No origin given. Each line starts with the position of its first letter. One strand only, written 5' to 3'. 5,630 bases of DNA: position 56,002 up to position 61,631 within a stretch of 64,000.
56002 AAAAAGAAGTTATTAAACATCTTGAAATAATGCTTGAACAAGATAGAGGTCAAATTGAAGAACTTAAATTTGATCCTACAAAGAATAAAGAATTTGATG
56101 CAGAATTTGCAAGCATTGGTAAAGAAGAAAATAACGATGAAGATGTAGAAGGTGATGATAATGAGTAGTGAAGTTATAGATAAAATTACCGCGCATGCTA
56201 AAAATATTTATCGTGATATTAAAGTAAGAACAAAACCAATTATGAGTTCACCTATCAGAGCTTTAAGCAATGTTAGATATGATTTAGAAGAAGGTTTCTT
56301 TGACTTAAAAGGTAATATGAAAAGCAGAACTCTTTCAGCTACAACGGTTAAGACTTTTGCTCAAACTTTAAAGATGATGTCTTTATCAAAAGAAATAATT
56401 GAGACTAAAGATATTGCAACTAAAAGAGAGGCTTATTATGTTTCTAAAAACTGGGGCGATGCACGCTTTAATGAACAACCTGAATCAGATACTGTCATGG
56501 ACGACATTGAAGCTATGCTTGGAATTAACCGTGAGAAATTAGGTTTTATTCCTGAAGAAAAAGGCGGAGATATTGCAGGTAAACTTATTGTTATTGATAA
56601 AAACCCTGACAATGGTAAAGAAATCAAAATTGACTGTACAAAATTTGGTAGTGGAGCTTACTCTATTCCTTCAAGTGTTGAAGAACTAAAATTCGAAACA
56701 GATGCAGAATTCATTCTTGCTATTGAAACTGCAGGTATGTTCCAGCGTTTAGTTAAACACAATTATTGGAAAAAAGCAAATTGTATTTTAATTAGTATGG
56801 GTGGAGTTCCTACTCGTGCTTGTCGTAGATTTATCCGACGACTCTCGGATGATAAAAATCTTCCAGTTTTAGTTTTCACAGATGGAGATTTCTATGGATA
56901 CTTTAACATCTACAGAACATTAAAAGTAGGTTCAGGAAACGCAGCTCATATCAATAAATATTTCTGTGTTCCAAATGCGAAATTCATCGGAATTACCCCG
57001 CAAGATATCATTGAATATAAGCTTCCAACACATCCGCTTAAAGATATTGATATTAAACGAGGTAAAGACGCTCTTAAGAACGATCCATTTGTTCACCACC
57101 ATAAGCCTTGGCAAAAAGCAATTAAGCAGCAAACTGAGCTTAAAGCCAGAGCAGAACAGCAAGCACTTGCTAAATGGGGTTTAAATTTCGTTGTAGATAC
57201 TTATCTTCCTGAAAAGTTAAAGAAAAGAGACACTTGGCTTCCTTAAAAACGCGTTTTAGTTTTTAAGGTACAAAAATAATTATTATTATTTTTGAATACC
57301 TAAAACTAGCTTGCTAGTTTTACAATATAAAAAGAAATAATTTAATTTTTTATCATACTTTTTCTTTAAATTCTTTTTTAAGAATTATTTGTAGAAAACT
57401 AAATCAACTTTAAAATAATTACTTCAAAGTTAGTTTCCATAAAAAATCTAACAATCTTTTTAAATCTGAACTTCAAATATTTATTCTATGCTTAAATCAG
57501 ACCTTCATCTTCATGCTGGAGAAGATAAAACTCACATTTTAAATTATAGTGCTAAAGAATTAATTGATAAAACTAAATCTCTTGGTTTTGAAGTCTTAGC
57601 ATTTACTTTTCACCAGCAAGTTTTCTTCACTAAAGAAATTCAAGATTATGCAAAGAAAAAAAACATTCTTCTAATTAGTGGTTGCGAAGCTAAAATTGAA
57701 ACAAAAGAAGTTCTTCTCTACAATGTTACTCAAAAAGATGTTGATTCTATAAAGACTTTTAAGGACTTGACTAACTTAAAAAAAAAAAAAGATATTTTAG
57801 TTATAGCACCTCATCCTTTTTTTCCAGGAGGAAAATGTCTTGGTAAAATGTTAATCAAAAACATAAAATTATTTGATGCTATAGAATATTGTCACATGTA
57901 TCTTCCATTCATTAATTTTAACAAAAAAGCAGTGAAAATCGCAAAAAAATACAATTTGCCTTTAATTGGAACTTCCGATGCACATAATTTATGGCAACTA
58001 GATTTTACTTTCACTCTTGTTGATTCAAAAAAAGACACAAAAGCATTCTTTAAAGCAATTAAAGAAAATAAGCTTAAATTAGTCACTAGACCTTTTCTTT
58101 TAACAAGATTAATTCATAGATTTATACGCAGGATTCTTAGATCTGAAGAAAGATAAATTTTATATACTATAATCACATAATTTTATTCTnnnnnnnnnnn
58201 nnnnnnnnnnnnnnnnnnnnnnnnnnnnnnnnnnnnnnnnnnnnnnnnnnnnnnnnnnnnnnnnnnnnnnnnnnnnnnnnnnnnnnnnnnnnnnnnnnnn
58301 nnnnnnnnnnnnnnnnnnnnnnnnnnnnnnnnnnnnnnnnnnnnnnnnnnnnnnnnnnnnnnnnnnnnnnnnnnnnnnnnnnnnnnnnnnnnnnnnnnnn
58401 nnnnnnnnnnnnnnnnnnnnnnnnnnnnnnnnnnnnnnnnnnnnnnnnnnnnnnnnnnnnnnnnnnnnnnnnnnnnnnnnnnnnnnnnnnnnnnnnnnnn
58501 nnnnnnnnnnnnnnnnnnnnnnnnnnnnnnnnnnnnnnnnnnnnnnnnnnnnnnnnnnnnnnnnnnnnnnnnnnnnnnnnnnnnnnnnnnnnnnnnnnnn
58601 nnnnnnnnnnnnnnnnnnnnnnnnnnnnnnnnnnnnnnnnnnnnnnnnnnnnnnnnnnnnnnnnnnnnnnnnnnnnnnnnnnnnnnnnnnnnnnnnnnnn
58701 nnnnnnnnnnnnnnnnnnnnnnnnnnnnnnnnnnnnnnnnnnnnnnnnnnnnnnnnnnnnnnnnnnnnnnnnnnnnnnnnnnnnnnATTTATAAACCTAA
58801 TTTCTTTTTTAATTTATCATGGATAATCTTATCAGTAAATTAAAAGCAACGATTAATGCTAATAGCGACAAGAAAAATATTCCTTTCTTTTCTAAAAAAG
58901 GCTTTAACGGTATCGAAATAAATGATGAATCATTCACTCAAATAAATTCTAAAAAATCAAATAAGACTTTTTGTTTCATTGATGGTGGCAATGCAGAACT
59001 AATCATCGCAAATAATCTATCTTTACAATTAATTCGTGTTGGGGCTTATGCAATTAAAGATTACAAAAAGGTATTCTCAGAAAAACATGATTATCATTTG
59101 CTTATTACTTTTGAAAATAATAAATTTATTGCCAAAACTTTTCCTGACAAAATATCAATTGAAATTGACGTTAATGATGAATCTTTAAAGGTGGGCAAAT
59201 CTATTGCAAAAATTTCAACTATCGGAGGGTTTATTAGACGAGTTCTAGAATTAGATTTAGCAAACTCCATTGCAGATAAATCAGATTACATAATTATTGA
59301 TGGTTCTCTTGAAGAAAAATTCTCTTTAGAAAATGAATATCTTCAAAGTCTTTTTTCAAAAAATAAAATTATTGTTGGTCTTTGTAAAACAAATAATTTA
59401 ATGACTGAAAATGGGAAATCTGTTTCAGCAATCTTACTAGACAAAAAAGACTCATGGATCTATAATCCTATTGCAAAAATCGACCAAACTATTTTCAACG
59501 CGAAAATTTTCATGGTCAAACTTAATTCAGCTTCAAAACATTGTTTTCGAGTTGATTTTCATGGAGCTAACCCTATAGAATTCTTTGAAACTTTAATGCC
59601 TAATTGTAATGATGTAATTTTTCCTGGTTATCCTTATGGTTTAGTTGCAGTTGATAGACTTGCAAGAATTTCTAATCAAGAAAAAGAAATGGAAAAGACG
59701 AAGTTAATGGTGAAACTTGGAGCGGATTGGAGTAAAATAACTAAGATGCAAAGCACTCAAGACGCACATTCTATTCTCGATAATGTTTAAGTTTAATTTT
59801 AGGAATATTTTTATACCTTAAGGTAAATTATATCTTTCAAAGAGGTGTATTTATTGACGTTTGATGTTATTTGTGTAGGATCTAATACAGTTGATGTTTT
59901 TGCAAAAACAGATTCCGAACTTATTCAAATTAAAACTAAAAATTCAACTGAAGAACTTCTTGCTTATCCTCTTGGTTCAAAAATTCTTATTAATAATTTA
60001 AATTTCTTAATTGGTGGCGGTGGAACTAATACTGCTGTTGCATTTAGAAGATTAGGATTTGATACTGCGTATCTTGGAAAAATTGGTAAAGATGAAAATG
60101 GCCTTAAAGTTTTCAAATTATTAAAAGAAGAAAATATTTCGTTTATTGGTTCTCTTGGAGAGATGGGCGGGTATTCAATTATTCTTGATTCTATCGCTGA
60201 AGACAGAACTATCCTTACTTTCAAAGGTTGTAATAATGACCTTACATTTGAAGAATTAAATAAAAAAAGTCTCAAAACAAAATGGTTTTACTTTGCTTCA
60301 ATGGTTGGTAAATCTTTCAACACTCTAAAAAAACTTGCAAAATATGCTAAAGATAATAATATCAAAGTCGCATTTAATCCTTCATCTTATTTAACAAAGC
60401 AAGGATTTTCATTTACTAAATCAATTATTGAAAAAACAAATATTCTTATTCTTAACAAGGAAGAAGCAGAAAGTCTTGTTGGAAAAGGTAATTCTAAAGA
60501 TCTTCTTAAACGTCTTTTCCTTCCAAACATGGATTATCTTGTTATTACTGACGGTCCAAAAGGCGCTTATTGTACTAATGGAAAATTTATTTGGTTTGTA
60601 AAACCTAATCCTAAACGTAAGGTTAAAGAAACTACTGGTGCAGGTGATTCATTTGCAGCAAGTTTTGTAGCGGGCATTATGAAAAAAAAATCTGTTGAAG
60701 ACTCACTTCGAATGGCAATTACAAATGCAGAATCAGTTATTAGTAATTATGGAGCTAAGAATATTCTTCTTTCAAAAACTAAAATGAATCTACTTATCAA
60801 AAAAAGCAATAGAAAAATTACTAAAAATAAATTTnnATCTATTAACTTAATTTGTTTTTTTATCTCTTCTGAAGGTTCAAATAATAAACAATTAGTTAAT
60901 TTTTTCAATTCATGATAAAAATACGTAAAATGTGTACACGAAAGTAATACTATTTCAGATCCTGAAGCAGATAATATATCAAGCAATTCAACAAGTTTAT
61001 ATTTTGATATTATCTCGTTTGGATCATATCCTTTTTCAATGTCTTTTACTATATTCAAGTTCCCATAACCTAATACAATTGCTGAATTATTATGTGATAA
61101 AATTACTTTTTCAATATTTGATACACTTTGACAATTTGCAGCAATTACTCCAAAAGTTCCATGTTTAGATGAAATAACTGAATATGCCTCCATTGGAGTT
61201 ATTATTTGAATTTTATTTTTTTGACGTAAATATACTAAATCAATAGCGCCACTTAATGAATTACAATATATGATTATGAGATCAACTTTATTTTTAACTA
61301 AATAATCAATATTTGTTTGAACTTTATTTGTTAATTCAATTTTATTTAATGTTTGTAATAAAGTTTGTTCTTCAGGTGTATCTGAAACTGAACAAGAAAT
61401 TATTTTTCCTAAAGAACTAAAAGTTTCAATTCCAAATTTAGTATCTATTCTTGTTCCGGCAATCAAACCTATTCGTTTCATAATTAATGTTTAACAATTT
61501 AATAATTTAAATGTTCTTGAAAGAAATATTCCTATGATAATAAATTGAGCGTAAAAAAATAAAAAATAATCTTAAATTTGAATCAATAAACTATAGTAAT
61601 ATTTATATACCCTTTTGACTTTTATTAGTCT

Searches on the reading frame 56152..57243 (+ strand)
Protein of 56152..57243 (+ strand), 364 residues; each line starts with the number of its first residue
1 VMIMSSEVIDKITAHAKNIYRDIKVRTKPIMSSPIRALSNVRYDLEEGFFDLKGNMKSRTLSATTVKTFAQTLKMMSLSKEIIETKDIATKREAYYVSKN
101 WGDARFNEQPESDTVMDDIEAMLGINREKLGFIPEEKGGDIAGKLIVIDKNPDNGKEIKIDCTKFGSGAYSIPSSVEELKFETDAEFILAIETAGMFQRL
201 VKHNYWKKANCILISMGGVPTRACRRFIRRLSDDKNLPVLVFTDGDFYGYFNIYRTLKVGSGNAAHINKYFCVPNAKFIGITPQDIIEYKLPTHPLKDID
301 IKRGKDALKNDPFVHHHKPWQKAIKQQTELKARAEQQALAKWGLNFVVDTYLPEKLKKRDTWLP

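Call 79: search_protein_families(library=pfam, proteins=[window:56152-57243:+], max_evalue=0.00001)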
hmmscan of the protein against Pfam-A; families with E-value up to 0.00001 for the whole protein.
window:56152-57243:+ (364 aa): 3 families
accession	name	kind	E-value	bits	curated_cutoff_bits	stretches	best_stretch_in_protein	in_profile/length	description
PF21180.3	TOP6A-Spo11_Toprim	-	1.9e-57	194.4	24.1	1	187-356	1-170/170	Topoisomerase 6 subunit A/Spo11, Toprim domain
PF20768.2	Topo_VI_alpha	-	4.3e-18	65.3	23.6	1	135-184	1-49/50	All-beta domain in DNA topoisomerase VI alpha subunit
PF04406.19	TP6A_N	-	2.7e-16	59.6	26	1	67-131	1-61/62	Type IIB DNA topoisomerase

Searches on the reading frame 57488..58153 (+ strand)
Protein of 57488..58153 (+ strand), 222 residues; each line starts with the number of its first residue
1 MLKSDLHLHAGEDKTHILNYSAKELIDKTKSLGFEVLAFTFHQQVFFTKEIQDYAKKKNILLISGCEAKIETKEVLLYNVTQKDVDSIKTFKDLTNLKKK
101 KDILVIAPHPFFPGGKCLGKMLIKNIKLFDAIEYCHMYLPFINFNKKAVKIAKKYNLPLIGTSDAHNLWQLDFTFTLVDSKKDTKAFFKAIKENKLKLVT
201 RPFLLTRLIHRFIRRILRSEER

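Call 80: search_protein_families(library=pfam, proteins=[window:57488-58153:+], max_evalue=0.01)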
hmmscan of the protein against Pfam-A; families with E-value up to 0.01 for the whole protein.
window:57488-58153:+ (222 aa): 2 families
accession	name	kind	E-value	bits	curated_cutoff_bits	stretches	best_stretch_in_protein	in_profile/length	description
PF13263.12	PHP_C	-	2.1e-09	37.2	21.3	1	144-195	3-55/56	PHP-associated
PF02811.25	PHP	-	4e-09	37.4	26.4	1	18-79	13-79/164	PHP domain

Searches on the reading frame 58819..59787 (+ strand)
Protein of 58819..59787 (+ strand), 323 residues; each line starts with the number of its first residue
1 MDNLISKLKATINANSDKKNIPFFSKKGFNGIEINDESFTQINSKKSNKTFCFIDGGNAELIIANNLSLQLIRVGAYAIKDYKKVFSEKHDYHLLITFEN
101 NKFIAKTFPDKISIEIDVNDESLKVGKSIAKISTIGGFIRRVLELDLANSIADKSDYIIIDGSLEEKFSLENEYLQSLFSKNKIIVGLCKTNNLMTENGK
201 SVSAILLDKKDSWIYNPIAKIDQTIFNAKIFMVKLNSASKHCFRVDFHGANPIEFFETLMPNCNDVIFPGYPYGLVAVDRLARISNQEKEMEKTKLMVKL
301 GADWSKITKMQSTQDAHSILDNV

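Call 80: search_protein_families(library=pfam, proteins=[window:58819-59787:+], max_evalue=0.01)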
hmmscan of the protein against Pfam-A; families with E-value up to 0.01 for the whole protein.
window:58819-59787:+ (323 aa): 1 family
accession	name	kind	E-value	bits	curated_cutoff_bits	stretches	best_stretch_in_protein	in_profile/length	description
PF09376.16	NurA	-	6.4e-06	26.3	21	1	50-284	2-254/254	NurA domain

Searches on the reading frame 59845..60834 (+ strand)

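Call 80: search_protein_families(library=pfam, proteins=[window:59845-60834:+], max_evalue=0.01)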
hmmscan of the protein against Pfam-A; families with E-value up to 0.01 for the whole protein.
window:59845-60834:+ (330 aa): 2 families
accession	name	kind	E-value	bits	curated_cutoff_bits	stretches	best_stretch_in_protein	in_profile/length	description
PF00294.29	PfkB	-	1.1e-40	140.3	25.8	1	45-306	24-297/302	pfkB family carbohydrate kinase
PF08543.17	Phos_pyr_kin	-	3.6e-05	23.7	27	1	188-300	109-233/246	Phosphomethylpyrimidine kinase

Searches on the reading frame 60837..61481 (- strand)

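Call 80: search_protein_families(library=pfam, proteins=[window:60837-61481:-], max_evalue=0.01)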
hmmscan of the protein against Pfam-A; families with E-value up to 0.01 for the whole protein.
window:60837-61481:- (215 aa): 1 family
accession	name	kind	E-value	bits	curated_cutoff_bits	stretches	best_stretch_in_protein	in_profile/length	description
PF01177.27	Asp_Glu_race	-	2e-06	28.2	31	1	54-203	56-203/211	Asp/Glu/Hydantoin racemase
